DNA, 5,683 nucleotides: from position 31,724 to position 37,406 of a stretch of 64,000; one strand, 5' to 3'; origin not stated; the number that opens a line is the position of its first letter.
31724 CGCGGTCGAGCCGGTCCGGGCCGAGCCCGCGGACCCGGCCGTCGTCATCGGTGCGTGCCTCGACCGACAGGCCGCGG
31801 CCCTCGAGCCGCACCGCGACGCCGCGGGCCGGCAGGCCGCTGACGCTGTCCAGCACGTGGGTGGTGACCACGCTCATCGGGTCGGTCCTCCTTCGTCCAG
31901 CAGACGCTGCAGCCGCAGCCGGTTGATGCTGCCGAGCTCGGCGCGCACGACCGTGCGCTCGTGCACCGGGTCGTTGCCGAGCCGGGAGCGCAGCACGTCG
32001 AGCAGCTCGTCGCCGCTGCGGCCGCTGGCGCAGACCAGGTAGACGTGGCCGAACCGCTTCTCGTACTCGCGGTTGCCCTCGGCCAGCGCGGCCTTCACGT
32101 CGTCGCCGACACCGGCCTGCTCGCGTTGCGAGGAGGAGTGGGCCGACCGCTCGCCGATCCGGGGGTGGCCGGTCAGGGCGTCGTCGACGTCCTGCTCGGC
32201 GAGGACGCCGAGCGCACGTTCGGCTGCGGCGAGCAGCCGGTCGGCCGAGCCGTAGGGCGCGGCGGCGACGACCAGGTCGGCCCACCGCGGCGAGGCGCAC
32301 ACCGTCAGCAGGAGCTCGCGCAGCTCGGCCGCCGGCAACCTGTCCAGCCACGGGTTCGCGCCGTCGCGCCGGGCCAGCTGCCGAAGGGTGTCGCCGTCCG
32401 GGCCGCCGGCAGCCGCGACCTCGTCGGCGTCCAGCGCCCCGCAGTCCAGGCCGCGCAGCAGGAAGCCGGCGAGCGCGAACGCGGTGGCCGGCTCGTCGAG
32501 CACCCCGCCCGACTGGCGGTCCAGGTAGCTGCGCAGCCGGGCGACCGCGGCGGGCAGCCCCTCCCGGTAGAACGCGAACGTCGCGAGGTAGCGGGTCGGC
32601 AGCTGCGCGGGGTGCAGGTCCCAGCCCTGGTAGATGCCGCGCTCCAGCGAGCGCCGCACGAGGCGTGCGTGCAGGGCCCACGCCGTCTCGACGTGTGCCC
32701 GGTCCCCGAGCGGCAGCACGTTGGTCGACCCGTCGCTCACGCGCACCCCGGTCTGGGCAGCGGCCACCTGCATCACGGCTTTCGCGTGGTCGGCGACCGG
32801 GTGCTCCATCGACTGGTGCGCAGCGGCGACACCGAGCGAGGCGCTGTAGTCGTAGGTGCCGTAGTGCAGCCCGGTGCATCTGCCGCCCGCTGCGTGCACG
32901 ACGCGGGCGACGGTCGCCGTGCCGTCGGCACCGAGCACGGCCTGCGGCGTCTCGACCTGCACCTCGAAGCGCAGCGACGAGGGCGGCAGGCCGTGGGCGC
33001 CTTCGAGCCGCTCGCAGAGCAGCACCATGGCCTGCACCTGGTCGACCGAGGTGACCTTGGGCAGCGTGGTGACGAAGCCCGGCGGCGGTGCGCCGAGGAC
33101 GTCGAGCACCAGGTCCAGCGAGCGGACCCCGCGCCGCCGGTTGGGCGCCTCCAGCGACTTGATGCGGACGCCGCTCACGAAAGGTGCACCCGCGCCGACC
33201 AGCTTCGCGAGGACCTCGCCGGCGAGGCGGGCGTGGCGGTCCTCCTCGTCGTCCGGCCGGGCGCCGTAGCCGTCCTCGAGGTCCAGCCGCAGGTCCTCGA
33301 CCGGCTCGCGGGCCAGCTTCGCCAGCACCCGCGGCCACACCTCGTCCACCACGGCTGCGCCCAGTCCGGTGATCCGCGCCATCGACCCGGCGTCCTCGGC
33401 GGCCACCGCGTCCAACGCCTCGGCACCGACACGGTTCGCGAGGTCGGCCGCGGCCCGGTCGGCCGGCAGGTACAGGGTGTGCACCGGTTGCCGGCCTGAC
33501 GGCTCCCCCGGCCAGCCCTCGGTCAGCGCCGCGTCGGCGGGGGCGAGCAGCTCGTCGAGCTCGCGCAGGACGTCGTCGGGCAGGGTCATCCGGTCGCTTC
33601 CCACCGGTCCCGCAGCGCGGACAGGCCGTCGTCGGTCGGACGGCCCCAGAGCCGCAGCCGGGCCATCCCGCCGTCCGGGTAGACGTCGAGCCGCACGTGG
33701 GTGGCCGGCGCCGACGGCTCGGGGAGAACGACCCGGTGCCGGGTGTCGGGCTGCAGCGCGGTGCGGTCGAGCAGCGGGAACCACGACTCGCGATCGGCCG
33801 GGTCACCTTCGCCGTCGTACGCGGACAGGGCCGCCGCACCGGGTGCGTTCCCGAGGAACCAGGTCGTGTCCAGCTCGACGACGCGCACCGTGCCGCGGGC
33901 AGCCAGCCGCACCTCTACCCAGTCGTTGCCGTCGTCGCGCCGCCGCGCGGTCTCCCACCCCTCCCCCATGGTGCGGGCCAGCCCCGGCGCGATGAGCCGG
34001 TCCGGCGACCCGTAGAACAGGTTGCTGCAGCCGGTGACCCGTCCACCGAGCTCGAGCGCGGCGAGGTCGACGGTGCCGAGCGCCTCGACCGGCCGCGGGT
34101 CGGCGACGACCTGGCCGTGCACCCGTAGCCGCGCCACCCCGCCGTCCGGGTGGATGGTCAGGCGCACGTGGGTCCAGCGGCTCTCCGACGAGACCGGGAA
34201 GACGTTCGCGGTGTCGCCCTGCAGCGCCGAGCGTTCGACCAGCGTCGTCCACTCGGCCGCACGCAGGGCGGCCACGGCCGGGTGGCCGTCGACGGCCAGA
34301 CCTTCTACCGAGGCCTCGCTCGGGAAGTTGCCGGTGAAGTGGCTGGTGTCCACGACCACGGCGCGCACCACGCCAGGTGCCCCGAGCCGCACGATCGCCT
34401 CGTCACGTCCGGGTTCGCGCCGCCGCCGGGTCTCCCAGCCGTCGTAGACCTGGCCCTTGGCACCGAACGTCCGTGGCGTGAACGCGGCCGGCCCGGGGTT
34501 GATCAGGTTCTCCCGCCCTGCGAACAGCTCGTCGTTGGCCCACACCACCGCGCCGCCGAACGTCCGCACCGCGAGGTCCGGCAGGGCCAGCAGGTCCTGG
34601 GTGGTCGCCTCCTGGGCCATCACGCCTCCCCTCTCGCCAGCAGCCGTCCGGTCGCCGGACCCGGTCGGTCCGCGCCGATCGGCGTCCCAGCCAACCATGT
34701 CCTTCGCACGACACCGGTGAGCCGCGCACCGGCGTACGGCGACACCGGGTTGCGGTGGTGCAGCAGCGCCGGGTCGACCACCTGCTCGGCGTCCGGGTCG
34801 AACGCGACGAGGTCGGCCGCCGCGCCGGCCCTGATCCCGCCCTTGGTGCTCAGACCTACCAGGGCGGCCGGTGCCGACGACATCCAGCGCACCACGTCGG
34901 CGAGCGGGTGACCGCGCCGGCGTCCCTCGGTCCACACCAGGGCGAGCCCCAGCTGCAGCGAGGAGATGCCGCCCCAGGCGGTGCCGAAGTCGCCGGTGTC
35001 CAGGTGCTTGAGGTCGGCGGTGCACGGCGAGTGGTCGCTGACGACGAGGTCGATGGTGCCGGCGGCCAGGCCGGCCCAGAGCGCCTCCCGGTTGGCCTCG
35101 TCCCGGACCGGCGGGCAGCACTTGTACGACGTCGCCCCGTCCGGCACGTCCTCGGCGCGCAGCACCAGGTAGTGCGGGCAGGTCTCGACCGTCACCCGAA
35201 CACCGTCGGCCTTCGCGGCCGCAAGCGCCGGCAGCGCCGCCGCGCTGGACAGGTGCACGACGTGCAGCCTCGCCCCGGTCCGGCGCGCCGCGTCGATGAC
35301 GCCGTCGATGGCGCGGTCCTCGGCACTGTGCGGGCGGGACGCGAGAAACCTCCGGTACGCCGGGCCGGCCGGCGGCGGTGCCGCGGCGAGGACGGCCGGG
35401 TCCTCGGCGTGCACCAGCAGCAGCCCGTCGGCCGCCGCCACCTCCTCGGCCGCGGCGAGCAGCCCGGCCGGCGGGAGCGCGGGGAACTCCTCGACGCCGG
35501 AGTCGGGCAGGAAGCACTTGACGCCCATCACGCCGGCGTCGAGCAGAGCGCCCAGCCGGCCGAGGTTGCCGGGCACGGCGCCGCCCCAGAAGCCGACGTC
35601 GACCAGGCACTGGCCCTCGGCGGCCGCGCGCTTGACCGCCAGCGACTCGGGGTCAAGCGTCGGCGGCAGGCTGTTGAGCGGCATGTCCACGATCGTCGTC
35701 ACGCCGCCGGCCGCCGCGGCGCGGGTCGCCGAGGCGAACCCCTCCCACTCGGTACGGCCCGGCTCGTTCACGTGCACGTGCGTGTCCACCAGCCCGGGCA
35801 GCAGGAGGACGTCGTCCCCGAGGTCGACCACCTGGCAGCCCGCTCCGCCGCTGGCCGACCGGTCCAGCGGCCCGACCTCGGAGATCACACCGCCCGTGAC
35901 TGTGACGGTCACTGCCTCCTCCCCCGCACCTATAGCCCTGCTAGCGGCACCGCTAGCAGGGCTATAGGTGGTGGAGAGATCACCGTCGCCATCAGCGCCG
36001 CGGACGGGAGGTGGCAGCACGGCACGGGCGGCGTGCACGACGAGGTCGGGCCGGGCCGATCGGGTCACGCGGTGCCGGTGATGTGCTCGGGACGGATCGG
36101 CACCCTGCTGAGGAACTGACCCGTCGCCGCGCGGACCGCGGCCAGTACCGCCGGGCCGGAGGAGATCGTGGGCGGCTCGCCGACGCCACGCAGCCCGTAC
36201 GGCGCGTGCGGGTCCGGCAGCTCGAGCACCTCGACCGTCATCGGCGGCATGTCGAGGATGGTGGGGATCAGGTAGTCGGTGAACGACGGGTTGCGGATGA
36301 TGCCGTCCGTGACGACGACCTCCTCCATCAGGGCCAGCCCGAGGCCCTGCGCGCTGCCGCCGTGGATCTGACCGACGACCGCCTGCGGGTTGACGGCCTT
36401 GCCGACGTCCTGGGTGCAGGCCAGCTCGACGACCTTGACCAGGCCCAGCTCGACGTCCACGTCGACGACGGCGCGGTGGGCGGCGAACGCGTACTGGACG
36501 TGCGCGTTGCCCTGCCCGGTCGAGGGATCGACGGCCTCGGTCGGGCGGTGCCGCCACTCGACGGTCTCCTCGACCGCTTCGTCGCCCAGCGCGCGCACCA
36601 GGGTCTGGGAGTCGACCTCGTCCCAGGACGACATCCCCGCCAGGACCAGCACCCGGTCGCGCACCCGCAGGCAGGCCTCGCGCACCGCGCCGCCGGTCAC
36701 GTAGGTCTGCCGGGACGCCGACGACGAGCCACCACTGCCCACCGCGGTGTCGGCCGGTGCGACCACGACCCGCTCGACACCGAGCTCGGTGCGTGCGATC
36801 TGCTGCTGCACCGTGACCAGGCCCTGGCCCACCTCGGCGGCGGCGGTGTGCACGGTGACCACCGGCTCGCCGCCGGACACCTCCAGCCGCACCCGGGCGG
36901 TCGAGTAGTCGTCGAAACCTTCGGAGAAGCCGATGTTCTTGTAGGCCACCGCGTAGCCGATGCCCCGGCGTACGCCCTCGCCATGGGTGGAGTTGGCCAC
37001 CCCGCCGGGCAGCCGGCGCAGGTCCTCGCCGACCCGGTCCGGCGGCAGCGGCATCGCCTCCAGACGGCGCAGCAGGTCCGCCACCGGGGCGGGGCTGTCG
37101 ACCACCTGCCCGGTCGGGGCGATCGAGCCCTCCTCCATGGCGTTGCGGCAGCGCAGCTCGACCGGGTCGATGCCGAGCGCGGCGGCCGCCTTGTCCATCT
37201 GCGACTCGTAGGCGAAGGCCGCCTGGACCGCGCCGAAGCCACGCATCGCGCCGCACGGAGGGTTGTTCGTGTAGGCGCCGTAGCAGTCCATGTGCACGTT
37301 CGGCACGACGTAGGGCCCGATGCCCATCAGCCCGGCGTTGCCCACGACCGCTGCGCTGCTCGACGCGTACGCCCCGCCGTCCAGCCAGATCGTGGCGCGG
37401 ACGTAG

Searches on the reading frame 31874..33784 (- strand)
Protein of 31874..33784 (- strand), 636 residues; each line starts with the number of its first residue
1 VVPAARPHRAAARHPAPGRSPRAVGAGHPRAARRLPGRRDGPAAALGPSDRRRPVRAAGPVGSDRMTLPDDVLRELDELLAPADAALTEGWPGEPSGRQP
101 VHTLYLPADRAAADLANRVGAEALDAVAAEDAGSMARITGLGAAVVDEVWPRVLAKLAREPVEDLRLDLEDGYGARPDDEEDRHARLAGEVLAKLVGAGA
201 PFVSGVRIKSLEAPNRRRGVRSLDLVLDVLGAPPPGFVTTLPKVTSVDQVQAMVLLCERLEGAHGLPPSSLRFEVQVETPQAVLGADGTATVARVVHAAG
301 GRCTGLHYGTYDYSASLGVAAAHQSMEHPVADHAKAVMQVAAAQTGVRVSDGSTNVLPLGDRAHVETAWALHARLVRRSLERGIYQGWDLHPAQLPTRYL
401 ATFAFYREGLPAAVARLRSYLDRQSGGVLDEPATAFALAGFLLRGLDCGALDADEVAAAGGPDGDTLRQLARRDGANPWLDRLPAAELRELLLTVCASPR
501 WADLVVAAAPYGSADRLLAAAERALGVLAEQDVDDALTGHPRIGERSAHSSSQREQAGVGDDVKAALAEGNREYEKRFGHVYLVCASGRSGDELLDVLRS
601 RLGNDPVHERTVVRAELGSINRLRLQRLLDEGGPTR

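Call 26: search_protein_families(library=pfam, proteins=[window:31874-33784:-], max_evalue=0.00001)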
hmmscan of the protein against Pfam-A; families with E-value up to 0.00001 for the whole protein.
window:31874-33784:- (636 aa): 3 families
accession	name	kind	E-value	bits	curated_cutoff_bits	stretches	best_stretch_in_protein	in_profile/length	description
PF22484.2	DUF6986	-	4.1e-165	550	27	1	81-472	2-405/408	Domain of unknown function (DUF6986)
PF09349.15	OHCU_decarbox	-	2.8e-39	135.5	24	1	482-626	2-155/155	OHCU decarboxylase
PF03328.21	HpcH_HpaI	-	9e-08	32.1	25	1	157-349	17-187/221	HpcH/HpaI aldolase/citrate lyase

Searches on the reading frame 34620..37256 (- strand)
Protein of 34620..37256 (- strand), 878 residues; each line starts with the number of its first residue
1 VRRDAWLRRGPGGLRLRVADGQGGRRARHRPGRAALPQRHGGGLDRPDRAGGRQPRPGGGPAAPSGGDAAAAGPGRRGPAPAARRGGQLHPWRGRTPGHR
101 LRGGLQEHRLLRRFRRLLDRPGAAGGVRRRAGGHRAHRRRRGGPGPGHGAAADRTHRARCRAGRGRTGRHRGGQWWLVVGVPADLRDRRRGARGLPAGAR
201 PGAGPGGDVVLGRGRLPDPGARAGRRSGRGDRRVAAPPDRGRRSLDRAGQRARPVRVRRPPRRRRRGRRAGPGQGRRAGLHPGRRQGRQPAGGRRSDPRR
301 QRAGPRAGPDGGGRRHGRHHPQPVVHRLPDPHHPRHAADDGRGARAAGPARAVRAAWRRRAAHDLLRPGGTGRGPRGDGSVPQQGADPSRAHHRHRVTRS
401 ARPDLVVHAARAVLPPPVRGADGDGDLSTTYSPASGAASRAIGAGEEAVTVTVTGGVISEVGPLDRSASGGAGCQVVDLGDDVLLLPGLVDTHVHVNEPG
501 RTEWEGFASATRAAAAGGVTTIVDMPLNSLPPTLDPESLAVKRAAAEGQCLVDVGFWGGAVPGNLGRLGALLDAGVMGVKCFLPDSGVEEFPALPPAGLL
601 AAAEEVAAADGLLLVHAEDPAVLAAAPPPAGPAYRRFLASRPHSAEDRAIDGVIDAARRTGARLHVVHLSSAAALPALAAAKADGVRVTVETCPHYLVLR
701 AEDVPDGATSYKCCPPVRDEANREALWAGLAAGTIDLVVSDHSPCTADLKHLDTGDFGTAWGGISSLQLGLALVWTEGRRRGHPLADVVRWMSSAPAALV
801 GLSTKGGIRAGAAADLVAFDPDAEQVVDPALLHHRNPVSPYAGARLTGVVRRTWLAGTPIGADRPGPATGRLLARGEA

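Call 26: search_protein_families(library=pfam, proteins=[window:34620-37256:-], max_evalue=0.00001)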
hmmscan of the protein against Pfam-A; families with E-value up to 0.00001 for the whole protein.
window:34620-37256:- (878 aa): 2 families
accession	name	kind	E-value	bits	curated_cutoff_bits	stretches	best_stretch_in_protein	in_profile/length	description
PF01979.26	Amidohydro_1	-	2.3e-23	83.4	25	1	485-858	2-343/345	Amidohydrolase family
PF07969.17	Amidohydro_3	-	4.8e-13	49.8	29.7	1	779-859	403-470/472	Amidohydrolase family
